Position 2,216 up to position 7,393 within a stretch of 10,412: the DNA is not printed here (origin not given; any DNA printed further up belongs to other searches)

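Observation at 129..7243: A co-directional flotillin + giant coiled-coil AAA+ ATPase gene pair, a candidate membrane-microdomain-anchored ATPase machine, and not the classical NfeD-flotillin pairing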

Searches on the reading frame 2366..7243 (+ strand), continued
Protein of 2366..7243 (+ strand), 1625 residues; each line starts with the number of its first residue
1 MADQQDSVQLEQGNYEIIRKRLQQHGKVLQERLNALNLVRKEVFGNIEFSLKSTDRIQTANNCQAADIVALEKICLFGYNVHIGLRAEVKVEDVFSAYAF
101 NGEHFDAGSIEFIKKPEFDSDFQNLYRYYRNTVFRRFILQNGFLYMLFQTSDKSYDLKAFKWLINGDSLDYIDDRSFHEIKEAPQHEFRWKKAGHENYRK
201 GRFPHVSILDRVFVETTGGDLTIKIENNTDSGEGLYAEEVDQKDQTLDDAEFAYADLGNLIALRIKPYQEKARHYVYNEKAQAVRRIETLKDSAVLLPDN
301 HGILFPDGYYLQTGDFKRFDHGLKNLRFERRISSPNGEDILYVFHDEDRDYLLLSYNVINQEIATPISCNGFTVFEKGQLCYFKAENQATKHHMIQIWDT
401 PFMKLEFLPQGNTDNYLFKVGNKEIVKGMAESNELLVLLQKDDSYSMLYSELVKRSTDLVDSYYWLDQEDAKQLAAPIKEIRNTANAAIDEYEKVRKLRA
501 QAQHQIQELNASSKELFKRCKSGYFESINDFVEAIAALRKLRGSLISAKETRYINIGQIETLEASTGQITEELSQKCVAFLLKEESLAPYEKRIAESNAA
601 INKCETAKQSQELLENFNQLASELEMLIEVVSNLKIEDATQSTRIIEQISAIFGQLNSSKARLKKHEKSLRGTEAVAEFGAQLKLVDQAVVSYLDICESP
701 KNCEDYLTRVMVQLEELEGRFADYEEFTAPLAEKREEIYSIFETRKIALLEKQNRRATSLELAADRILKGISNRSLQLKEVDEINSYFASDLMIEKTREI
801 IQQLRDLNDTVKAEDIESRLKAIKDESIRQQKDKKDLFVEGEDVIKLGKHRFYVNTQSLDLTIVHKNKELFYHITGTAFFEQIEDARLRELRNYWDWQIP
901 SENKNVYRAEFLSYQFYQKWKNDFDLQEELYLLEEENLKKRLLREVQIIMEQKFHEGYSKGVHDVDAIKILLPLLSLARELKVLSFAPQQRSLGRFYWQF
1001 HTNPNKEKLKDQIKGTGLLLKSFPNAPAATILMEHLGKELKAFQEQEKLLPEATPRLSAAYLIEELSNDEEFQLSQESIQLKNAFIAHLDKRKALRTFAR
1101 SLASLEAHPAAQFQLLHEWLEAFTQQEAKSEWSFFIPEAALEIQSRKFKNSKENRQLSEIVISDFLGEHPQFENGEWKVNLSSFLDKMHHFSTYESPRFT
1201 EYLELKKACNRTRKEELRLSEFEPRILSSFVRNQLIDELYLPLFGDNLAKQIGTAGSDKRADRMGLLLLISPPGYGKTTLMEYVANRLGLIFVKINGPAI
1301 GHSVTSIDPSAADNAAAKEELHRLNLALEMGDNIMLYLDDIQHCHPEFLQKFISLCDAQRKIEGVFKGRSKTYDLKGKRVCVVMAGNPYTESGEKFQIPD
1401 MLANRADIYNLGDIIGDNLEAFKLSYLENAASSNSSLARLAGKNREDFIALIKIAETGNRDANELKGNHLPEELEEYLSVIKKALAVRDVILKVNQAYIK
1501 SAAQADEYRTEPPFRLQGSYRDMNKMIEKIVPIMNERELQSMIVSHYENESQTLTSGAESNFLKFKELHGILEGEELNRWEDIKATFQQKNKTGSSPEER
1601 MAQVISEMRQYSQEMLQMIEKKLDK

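Call 14: find_homologous_proteins(query=window:2366-7243:+, max_evalue=0.00001)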
Query window:2366-7243:+ (1625 aa): 4259 proteins with E <= 0.00001 among 8000 candidates; the best 120 are listed.
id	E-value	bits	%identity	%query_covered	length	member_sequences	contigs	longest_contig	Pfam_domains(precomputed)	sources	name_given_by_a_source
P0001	0.0e+0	3630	100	100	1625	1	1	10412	PF12458.14,PF00004.36,PF13401.13,PF07728.21,PF25472.2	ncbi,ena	-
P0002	0.0e+0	2478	67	100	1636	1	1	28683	PF12458.14,PF00004.36,PF13401.13,PF07728.21,PF25472.2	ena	-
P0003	0.0e+0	2394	65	100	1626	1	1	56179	PF12458.14,PF00004.36,PF07728.21,PF25472.2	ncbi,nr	ncbi:DNA repair ATPase [Chitinophagales bacterium]|nr:DNA repair ATPase [Chitinophagales bacterium]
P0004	0.0e+0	1897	52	100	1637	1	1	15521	PF12458.14,PF00004.36,PF07728.21,PF25472.2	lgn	-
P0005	0.0e+0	1895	53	99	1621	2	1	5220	PF12458.14,PF00004.36,PF07728.21,PF25472.2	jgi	jgi:MoxR-like ATPase/flagellin-specific chaperone FliS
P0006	0.0e+0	1894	53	99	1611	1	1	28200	PF12458.14,PF00004.36,PF05496.19,PF07728.21,PF25472.2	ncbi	-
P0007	0.0e+0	1887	52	100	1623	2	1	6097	PF12458.14,PF00004.36,PF25472.2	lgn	-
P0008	0.0e+0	1886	53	99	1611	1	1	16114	PF12458.14,PF00004.36,PF07728.21,PF25472.2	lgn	-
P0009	0.0e+0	1886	52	99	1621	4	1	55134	PF12458.14,PF00004.36,PF07728.21,PF25472.2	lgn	-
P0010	0.0e+0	1883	53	99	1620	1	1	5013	PF12458.14,PF00004.36,PF25472.2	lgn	-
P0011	0.0e+0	1882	52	99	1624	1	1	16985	PF12458.14,PF00004.36,PF07728.21,PF25472.2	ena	-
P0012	0.0e+0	1882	53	99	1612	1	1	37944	PF12458.14,PF00004.36,PF25472.2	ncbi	-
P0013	0.0e+0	1882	53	99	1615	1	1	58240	PF12458.14,PF00004.36,PF25472.2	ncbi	-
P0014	0.0e+0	1881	52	99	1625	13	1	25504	PF12458.14,PF00004.36,PF25472.2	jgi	jgi:hypothetical protein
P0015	0.0e+0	1879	52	100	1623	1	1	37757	PF12458.14,PF00004.36,PF13401.13,PF25472.2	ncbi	-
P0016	0.0e+0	1879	52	98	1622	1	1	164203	PF12458.14,PF00004.36,PF07728.21,PF25472.2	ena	-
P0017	0.0e+0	1877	53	99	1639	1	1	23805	PF12458.14,PF00004.36,PF25472.2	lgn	-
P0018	0.0e+0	1877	52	99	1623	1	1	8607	PF12458.14,PF00004.36,PF07728.21,PF25472.2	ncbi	-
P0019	0.0e+0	1876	53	100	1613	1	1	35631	PF12458.14,PF00004.36,PF13401.13,PF07728.21,PF25472.2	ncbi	-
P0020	0.0e+0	1875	53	99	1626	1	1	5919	PF12458.14,PF00004.36,PF07728.21,PF25472.2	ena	-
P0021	0.0e+0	1873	53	100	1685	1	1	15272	PF12458.14,PF00004.36,PF07728.21,PF25472.2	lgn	-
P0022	0.0e+0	1871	53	99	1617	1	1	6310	PF12458.14,PF00004.36,PF25472.2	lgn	-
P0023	0.0e+0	1870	53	100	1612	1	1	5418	PF12458.14,PF00004.36,PF25472.2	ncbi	-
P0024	0.0e+0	1870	52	99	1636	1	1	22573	PF12458.14,PF00004.36,PF05496.19,PF07728.21,PF25472.2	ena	-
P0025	0.0e+0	1868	52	99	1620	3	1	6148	PF12458.14,PF00004.36,PF07728.21,PF25472.2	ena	-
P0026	0.0e+0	1867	51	99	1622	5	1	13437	PF12458.14,PF00004.36,PF07728.21,PF25472.2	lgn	-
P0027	0.0e+0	1867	52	99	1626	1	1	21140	PF12458.14,PF00004.36,PF25472.2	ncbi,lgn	-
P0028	0.0e+0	1864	52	99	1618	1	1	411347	PF12458.14,PF00004.36,PF25472.2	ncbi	-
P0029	0.0e+0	1864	52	98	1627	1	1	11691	PF12458.14,PF25472.2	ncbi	-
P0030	0.0e+0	1862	52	99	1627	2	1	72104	PF12458.14,PF00004.36,PF07728.21,PF25472.2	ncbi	-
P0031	0.0e+0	1859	51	99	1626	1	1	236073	PF12458.14,PF00004.36,PF07728.21,PF25472.2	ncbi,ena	-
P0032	0.0e+0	1858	52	99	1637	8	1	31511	PF12458.14,PF00004.36,PF07728.21,PF25472.2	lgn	-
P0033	0.0e+0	1857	51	99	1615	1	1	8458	PF12458.14,PF00004.36,PF07728.21,PF25472.2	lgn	-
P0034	0.0e+0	1853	52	98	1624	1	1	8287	PF12458.14,PF00004.36,PF25472.2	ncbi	-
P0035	0.0e+0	1852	52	99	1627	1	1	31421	PF12458.14,PF00004.36,PF25472.2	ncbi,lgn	-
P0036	0.0e+0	1852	52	100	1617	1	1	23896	PF12458.14,PF00004.36,PF07728.21,PF25472.2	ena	-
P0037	0.0e+0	1852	51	99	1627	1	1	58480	PF12458.14,PF00004.36,PF07728.21,PF25472.2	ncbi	-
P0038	0.0e+0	1850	53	99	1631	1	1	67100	PF12458.14,PF00004.36,PF07728.21,PF25472.2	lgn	-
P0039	0.0e+0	1848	52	100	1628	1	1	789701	PF12458.14,PF00004.36,PF25472.2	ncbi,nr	ncbi:MAG: DNA repair ATPase [Bacteroidia bacterium]|nr:DNA repair ATPase [Bacteroidia bacterium]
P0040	0.0e+0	1848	51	100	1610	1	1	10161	PF12458.14,PF00004.36,PF25472.2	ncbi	-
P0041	0.0e+0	1846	52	99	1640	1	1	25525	PF12458.14,PF00004.36,PF07728.21,PF25472.2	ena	-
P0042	0.0e+0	1846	51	99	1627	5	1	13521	PF12458.14,PF00004.36,PF13401.13,PF07728.21,PF25472.2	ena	-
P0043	0.0e+0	1845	51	100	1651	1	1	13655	PF12458.14,PF00004.36,PF25472.2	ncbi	-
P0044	0.0e+0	1844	52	99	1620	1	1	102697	PF12458.14,PF00004.36,PF25472.2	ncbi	-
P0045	0.0e+0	1844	51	99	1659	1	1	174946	PF12458.14,PF00004.36,PF25472.2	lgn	-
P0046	0.0e+0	1844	52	99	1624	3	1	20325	PF12458.14,PF00004.36,PF13401.13,PF07728.21,PF25472.2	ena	-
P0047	0.0e+0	1844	51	98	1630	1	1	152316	PF12458.14,PF00004.36,PF07728.21,PF25472.2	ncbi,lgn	ncbi:MAG: DNA repair ATPase [Bacteroidota bacterium]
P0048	0.0e+0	1843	50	99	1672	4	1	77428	PF12458.14,PF00004.36,PF25472.2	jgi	-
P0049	0.0e+0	1842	51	99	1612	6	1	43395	PF12458.14,PF00004.36,PF07728.21,PF25472.2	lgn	-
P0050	0.0e+0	1841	52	99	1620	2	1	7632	PF12458.14,PF00004.36,PF07728.21,PF25472.2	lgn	-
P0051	0.0e+0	1841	51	99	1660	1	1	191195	PF12458.14,PF00004.36,PF25472.2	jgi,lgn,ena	-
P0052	0.0e+0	1838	52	99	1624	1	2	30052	PF12458.14,PF25472.2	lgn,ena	-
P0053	0.0e+0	1838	51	99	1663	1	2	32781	PF12458.14,PF00004.36,PF25472.2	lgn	-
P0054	0.0e+0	1837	52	100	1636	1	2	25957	PF12458.14,PF00004.36,PF25472.2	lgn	-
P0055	0.0e+0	1836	52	99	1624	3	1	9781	PF12458.14,PF00004.36,PF13401.13,PF07728.21,PF25472.2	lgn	-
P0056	0.0e+0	1835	52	99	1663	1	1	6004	PF12458.14,PF00004.36,PF13401.13,PF25472.2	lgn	-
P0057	0.0e+0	1835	51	99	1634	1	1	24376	PF12458.14,PF00004.36,PF13401.13,PF07728.21,PF25472.2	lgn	-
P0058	0.0e+0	1835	51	100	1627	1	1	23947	PF12458.14,PF00004.36,PF25472.2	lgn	-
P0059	0.0e+0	1835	51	99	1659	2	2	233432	PF12458.14,PF00004.36,PF25472.2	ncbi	ncbi:MAG: DNA repair ATPase [Roseivirga sp.]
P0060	0.0e+0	1835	50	99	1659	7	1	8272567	PF12458.14,PF00004.36,PF25472.2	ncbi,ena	-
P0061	0.0e+0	1834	51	99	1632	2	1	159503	PF12458.14,PF00004.36,PF13401.13,PF25472.2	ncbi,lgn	-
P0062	0.0e+0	1833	51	99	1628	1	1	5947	PF12458.14,PF00004.36,PF25472.2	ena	-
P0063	0.0e+0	1832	52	99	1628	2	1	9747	PF12458.14,PF00004.36,PF13401.13,PF07728.21,PF25472.2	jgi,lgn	-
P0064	0.0e+0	1831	51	99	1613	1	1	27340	PF12458.14,PF00004.36,PF25472.2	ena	-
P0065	0.0e+0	1831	52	100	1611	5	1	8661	PF12458.14,PF00004.36,PF07728.21,PF25472.2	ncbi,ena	-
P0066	0.0e+0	1831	52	99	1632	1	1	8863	PF12458.14,PF00004.36,PF25472.2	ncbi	-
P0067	0.0e+0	1830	51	99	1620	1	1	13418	PF12458.14,PF00004.36,PF07728.21,PF25472.2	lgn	-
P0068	0.0e+0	1830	51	99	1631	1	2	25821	PF12458.14,PF00004.36,PF13401.13,PF07728.21,PF25472.2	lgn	-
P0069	0.0e+0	1828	51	99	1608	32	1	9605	PF12458.14,PF00004.36,PF07728.21,PF25472.2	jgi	jgi:hypothetical protein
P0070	0.0e+0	1827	50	99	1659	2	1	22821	PF12458.14,PF00004.36,PF07728.21,PF25472.2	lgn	-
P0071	0.0e+0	1826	52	99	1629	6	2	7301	PF12458.14,PF00004.36,PF13401.13,PF07728.21,PF25472.2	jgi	-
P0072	0.0e+0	1825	52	99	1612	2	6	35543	PF12458.14,PF00004.36,PF25472.2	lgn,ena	-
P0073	0.0e+0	1825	51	99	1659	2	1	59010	PF12458.14,PF00004.36,PF25472.2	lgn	-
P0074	0.0e+0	1822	50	99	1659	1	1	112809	PF12458.14,PF00004.36,PF07728.21,PF25472.2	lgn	-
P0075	0.0e+0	1821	52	100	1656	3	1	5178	PF12458.14,PF00004.36,PF25472.2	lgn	-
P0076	0.0e+0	1820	51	99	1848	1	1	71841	PF12458.14,PF00004.36,PF07728.21,PF25472.2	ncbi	-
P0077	0.0e+0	1819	51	100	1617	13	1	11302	PF12458.14,PF00004.36,PF13401.13,PF07728.21,PF25472.2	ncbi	ncbi:MAG: DNA repair ATPase [Bacteroidota bacterium]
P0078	0.0e+0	1818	51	98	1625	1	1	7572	PF12458.14,PF00004.36,PF25472.2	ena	-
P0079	0.0e+0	1817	51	98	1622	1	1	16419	PF12458.14,PF00004.36,PF07728.21,PF25472.2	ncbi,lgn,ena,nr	ncbi:MAG TPA: AAA family ATPase [Bacteroidetes bacterium]|nr:AAA family ATPase [Bacteroidota bacteri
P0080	0.0e+0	1817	52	99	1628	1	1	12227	PF12458.14,PF00004.36,PF13401.13,PF07728.21,PF25472.2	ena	-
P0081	0.0e+0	1814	51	99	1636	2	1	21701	PF12458.14,PF00004.36,PF13401.13,PF07728.21,PF25472.2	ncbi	ncbi:MAG: DNA repair ATPase [Bacteroidota bacterium]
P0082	0.0e+0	1814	51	99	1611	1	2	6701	PF12458.14,PF00004.36,PF25472.2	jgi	-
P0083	0.0e+0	1813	51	99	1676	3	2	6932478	PF12458.14,PF00004.36,PF07728.21,PF25472.2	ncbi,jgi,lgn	jgi:hypothetical protein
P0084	0.0e+0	1812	51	98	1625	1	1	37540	PF12458.14,PF00004.36,PF07728.21,PF25472.2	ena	-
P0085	0.0e+0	1812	51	100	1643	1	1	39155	PF12458.14,PF00004.36,PF05496.19,PF25472.2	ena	-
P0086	0.0e+0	1812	51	99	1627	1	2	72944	PF12458.14,PF00004.36,PF13401.13,PF07728.21,PF25472.2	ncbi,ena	-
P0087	0.0e+0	1810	51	99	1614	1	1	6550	PF12458.14,PF00004.36,PF25472.2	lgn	-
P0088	0.0e+0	1809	51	99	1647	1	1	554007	PF12458.14,PF00004.36,PF13401.13,PF07728.21,PF25472.2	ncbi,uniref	ncbi:DNA repair ATPase [Adhaeribacter terreus]|uniref:DNA repair ATPase n=1 Tax=Adhaeribacter terreu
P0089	0.0e+0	1809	51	99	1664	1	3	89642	PF12458.14,PF00004.36,PF13401.13,PF05496.19,PF07728.21,PF25472.2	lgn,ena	-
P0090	0.0e+0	1809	51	99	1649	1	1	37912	PF12458.14,PF00004.36,PF13401.13,PF07728.21,PF25472.2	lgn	-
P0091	0.0e+0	1809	50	99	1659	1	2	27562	PF12458.14,PF00004.36,PF07728.21,PF25472.2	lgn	-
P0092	0.0e+0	1807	50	100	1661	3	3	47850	PF12458.14,PF00004.36,PF07728.21,PF25472.2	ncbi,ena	-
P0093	0.0e+0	1807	49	99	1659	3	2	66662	PF12458.14,PF00004.36,PF07728.21,PF25472.2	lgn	-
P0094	0.0e+0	1806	51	99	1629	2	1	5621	PF12458.14,PF00004.36,PF13401.13,PF07728.21,PF25472.2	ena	-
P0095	0.0e+0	1805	50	99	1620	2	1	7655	PF12458.14,PF00004.36,PF13401.13,PF07728.21,PF25472.2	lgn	-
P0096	0.0e+0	1805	51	99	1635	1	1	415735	PF12458.14,PF00004.36,PF07728.21,PF25472.2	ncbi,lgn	-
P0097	0.0e+0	1805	50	99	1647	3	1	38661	PF12458.14,PF00004.36,PF25472.2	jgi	jgi:hypothetical protein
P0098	0.0e+0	1805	52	99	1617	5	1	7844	PF12458.14,PF00004.36,PF07728.21,PF25472.2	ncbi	-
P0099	0.0e+0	1805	50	100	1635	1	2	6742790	PF12458.14,PF00004.36,PF07728.21,PF25472.2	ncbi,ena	-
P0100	0.0e+0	1804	51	99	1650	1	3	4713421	PF12458.14,PF00004.36,PF25472.2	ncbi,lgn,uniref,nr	ncbi:DNA repair ATPase [Pontibacter akesuensis]|uniref:ATPase family associated with various cellula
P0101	0.0e+0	1804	50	99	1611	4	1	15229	PF12458.14,PF00004.36,PF07728.21,PF25472.2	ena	-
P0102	0.0e+0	1804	51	100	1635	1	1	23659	PF12458.14,PF00004.36,PF07728.21,PF25472.2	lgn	-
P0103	0.0e+0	1803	50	99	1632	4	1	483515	PF12458.14,PF00004.36,PF07728.21,PF25472.2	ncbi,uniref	ncbi:DNA repair ATPase [Carboxylicivirga sp. RSCT41]|uniref:DNA repair ATPase n=1 Tax=Carboxylicivir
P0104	0.0e+0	1803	51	99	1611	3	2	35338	PF12458.14,PF00004.36,PF07728.21,PF25472.2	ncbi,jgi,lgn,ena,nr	ncbi:MAG TPA: DNA repair ATPase [Saprospiraceae bacterium]|nr:DNA repair ATPase [Saprospiraceae bact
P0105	0.0e+0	1803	51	100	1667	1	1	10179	PF12458.14,PF00004.36,PF05496.19,PF07728.21,PF25472.2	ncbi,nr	ncbi:MAG: DNA repair ATPase [Microscillaceae bacterium]|nr:DNA repair ATPase [Microscillaceae bacter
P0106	0.0e+0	1803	50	99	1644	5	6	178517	PF12458.14,PF00004.36,PF07728.21,PF25472.2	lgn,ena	-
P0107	0.0e+0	1803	51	99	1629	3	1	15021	PF12458.14,PF00004.36,PF25472.2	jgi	-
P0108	0.0e+0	1802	51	100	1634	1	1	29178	PF12458.14,PF00004.36,PF25472.2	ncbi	-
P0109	0.0e+0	1802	50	99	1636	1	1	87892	PF12458.14,PF00004.36,PF07728.21,PF25472.2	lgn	-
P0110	0.0e+0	1802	51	99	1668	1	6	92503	PF12458.14,PF00004.36,PF25472.2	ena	-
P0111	0.0e+0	1801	50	100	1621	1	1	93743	PF12458.14,PF00004.36,PF13401.13,PF25472.2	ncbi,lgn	ncbi:MAG: DNA repair ATPase [Bacteroidota bacterium]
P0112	0.0e+0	1801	50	99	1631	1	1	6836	PF12458.14,PF00004.36,PF25472.2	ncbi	ncbi:MAG: DNA repair ATPase [Bacteroidota bacterium]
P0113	0.0e+0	1800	51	99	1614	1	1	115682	PF12458.14,PF00004.36,PF13401.13,PF07728.21,PF25472.2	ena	-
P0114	0.0e+0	1800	49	100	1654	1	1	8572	PF12458.14,PF00004.36,PF07728.21,PF25472.2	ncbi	ncbi:MAG: DNA repair ATPase [Bacteroidota bacterium]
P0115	0.0e+0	1800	50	99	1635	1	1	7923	PF12458.14,PF00004.36,PF07728.21,PF25472.2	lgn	-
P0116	0.0e+0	1799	50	99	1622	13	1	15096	PF12458.14,PF00004.36,PF25472.2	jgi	-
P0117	0.0e+0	1799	51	99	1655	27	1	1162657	PF12458.14,PF00004.36,PF25472.2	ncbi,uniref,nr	ncbi:DNA repair ATPase [Pontibacter sp. JH31]|uniref:DNA repair ATPase n=1 Tax=Pontibacter aquaedesi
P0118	0.0e+0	1799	50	99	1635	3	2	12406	PF12458.14,PF00004.36,PF07728.21,PF25472.2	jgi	jgi:hypothetical protein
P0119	0.0e+0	1799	50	99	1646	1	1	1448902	PF12458.14,PF00004.36,PF07728.21,PF25472.2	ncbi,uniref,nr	ncbi:DNA repair ATPase [Fulvivirgaceae bacterium BMA10]|uniref:DNA repair ATPase n=1 Tax=Splendidivi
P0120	0.0e+0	1797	50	99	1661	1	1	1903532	PF12458.14,PF00004.36,PF25472.2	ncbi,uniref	ncbi:DNA repair ATPase [Nibribacter koreensis]|uniref:DNA repair ATPase n=1 Tax=Nibribacter koreensi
